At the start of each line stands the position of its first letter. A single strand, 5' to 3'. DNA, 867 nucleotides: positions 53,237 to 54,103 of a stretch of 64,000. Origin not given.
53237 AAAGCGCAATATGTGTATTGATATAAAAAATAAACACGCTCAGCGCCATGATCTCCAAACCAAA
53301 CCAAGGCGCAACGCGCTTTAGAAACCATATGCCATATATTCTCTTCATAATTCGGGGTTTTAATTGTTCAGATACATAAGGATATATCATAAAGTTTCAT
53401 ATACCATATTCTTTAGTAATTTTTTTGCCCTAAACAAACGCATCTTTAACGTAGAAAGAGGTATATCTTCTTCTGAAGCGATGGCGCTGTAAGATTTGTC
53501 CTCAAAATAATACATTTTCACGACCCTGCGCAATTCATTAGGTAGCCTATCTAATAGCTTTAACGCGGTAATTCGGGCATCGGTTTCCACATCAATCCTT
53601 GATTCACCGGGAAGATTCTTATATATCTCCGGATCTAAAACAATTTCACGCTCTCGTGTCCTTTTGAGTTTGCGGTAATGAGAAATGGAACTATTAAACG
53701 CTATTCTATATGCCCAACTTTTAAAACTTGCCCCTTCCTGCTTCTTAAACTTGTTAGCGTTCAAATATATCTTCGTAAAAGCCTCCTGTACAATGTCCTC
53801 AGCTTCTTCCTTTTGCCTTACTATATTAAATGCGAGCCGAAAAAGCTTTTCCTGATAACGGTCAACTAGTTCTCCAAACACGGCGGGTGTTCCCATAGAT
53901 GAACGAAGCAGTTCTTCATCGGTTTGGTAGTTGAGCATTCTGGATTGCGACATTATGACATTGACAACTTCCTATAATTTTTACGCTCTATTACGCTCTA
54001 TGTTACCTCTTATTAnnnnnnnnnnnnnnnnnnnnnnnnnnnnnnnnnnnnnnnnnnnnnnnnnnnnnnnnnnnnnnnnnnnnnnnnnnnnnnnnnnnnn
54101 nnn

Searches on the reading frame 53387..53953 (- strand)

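Call 58: search_protein_families(library=pfam, proteins=[window:53387-53953:-], max_evalue=0.00001)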
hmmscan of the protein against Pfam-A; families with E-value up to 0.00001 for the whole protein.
window:53387-53953:- (188 aa): 3 families
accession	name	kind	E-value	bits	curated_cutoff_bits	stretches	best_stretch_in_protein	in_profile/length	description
PF04542.20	Sigma70_r2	-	2.5e-18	66.1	24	1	29-99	1-71/71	Sigma-70 region 2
PF08281.18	Sigma70_r4_2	-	9.8e-13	48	25.7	1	131-180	5-54/54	Sigma-70, region 4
PF04545.22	Sigma70_r4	-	2.1e-07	30.8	24.1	1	133-181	1-49/50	Sigma-70, region 4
